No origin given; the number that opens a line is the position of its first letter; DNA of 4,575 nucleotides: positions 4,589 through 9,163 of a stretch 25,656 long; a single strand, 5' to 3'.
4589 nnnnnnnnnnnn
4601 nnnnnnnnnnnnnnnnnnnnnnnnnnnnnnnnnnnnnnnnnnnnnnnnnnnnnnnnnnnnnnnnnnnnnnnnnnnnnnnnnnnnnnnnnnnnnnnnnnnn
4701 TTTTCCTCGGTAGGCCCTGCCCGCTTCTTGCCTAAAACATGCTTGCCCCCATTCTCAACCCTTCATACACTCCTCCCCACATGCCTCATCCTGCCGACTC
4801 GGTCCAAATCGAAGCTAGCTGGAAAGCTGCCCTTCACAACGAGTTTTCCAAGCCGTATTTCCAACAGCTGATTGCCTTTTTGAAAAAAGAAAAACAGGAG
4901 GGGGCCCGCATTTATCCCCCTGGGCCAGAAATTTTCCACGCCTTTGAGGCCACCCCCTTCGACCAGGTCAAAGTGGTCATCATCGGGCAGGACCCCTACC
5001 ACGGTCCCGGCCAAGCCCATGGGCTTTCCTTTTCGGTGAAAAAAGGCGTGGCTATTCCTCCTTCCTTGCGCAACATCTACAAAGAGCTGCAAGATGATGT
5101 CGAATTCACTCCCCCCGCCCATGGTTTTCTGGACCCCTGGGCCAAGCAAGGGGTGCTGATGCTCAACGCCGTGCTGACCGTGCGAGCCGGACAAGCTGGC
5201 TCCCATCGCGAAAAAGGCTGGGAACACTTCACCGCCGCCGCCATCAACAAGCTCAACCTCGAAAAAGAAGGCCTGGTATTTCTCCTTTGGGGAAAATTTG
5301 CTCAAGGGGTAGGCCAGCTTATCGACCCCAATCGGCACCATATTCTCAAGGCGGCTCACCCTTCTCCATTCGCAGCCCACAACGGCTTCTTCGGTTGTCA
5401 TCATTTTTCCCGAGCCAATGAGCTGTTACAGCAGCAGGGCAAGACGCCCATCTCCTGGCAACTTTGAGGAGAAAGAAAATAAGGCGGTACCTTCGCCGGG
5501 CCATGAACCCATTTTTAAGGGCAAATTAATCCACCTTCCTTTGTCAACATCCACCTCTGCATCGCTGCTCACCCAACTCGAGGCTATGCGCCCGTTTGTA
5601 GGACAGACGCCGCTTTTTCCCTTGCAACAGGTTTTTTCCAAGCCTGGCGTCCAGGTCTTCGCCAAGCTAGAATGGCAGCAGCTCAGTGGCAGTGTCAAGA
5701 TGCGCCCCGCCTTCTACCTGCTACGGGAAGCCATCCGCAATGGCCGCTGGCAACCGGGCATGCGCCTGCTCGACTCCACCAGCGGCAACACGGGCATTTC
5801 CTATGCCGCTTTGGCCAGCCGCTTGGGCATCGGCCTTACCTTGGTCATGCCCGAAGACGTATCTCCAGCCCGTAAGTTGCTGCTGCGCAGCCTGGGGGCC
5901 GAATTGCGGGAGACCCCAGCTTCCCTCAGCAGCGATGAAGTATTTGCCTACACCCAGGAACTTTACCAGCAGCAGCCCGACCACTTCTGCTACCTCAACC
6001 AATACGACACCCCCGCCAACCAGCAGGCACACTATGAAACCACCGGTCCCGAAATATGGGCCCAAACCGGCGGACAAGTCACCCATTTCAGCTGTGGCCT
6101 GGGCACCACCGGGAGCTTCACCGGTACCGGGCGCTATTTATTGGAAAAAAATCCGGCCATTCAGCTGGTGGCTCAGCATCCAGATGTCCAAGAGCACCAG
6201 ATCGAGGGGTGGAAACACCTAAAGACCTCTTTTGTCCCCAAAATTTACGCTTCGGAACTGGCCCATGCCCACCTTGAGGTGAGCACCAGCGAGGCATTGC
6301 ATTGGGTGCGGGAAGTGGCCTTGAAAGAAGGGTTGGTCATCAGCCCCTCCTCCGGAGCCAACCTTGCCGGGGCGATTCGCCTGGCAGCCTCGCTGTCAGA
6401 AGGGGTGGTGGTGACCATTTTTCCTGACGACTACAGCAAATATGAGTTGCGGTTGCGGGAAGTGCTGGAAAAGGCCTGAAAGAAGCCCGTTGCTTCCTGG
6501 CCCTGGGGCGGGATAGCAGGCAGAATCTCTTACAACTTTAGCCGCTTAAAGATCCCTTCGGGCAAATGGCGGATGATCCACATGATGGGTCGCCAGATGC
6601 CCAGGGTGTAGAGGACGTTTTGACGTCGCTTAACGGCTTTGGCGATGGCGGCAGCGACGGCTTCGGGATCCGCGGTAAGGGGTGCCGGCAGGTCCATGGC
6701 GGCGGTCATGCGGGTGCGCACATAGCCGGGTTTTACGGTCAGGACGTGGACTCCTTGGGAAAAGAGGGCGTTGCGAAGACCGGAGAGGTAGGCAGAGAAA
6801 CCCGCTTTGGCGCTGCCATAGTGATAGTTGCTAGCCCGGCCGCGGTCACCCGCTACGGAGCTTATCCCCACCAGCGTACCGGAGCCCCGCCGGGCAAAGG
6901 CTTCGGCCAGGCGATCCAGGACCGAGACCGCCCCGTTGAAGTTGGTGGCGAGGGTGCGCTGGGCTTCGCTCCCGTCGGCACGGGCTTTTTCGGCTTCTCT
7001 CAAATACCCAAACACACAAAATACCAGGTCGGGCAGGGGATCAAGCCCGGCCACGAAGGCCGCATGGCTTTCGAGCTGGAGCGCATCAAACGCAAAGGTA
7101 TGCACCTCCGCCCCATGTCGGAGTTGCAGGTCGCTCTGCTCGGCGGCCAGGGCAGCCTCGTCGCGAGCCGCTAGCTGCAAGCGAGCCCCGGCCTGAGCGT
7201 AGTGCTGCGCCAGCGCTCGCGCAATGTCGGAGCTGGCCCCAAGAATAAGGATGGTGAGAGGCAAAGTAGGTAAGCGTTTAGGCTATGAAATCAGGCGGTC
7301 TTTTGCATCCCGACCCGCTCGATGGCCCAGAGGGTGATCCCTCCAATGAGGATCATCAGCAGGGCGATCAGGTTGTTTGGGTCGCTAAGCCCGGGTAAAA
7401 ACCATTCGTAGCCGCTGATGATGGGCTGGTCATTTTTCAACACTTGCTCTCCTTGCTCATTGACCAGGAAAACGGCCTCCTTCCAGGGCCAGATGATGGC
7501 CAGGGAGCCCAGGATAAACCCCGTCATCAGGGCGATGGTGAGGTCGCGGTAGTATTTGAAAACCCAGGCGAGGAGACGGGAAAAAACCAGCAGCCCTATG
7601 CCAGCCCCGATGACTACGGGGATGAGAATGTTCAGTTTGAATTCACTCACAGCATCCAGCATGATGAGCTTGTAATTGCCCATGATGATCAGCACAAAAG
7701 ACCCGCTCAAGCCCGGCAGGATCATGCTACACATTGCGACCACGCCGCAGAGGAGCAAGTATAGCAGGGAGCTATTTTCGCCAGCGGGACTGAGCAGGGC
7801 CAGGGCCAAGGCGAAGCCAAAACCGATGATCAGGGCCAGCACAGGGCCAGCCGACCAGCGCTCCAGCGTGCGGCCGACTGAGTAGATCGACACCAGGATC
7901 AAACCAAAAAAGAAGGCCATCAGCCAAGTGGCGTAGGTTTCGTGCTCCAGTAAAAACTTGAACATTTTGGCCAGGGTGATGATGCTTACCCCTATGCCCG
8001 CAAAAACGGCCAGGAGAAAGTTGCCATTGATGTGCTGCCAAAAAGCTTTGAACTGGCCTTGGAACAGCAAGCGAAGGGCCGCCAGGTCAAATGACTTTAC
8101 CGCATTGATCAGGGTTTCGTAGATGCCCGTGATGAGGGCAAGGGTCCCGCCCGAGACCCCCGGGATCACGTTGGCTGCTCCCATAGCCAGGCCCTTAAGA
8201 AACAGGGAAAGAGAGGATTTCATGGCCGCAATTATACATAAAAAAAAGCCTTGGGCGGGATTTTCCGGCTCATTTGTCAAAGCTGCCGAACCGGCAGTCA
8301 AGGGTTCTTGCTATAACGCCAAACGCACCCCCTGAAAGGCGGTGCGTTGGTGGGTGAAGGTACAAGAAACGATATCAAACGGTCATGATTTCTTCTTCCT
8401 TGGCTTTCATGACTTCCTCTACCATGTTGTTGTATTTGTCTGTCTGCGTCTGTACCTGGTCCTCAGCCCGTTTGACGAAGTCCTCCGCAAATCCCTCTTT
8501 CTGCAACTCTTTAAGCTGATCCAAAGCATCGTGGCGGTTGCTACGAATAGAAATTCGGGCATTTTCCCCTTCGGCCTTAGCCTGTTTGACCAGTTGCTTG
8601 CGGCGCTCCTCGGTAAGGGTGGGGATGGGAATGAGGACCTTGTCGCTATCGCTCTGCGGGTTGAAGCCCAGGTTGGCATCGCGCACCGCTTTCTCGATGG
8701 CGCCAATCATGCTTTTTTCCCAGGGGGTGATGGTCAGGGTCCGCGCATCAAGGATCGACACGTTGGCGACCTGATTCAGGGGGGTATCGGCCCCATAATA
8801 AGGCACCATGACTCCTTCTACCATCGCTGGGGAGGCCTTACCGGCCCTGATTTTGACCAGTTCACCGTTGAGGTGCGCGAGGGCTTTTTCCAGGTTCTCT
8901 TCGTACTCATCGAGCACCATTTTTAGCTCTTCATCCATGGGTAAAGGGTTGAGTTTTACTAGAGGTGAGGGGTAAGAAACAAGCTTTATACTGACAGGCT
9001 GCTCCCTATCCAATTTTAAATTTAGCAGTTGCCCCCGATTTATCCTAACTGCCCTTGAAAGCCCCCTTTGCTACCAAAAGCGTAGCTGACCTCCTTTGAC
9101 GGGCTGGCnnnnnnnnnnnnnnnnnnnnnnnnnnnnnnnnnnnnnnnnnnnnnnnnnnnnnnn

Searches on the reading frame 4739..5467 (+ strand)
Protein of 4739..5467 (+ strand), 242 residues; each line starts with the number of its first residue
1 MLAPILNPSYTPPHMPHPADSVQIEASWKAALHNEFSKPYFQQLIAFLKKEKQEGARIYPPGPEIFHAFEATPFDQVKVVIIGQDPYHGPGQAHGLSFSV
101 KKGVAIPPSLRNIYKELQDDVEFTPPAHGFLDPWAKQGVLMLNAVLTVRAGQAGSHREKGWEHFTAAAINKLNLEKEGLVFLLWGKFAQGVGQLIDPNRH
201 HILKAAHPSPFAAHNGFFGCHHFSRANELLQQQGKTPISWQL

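Call 39: search_protein_families(library=pfam, proteins=[window:4739-5467:+], max_evalue=0.001)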
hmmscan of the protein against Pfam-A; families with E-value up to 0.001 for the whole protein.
window:4739-5467:+ (242 aa): 1 family
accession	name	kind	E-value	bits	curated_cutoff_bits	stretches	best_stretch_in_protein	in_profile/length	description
PF03167.25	UDG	-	3e-17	63.5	24.3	1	74-231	6-141/141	Uracil DNA glycosylase superfamily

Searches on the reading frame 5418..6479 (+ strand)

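Call 39: search_protein_families(library=pfam, proteins=[window:5418-6479:+], max_evalue=0.001)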
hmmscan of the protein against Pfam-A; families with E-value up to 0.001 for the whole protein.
window:5418-6479:+ (353 aa): 1 family
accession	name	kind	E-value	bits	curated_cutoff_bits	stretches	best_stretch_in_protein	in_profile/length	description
PF00291.31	PALP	-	1.6e-66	225.1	35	1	59-337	3-295/295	Pyridoxal-phosphate dependent enzyme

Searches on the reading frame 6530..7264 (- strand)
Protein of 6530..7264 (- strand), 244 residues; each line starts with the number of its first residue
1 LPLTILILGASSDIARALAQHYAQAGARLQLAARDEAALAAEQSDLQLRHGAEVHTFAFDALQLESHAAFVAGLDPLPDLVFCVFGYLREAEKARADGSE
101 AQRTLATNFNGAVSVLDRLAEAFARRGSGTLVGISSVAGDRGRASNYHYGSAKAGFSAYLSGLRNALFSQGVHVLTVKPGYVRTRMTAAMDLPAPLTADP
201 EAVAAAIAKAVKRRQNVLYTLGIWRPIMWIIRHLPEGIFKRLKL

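Call 39: search_protein_families(library=pfam, proteins=[window:6530-7264:-], max_evalue=0.001)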
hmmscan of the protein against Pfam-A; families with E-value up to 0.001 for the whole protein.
window:6530-7264:- (244 aa): 3 families
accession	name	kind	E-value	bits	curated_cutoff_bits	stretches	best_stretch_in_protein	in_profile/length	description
PF00106.31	adh_short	-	7.1e-28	97.8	26.6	1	4-189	2-189/195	short chain dehydrogenase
PF13561.12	adh_short_C2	-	2.9e-19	70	27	1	9-196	1-190/236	Enoyl-(Acyl carrier protein) reductase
PF08659.16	KR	-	2.7e-07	31.1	22.6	1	4-182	2-178/180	KR domain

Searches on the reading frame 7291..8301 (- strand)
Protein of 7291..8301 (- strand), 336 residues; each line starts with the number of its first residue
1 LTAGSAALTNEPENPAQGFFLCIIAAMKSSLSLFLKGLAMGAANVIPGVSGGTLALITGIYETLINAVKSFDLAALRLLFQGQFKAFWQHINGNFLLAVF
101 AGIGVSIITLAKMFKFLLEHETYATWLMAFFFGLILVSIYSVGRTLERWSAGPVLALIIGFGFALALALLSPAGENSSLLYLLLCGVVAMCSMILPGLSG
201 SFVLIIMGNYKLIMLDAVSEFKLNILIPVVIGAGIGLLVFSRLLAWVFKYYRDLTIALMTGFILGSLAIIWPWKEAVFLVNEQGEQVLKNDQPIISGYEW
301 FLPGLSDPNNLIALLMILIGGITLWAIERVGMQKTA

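Call 39: search_protein_families(library=pfam, proteins=[window:7291-8301:-], max_evalue=0.001)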
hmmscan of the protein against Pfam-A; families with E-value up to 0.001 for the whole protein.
window:7291-8301:- (336 aa): 1 family
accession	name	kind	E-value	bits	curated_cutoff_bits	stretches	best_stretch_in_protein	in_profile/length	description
PF04018.18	VCA0040-like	-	2.7e-83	279.8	26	1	40-284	1-243/246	Undecaprenyl phosphate translocase-like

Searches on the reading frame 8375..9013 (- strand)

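Call 39: search_protein_families(library=pfam, proteins=[window:8375-9013:-], max_evalue=0.001)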
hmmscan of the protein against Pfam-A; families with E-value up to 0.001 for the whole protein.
window:8375-9013:- (212 aa): 1 family
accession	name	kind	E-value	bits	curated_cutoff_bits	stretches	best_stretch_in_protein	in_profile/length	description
PF01765.24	RRF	-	6.7e-62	208.6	29.7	1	49-210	2-164/164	Ribosome recycling factor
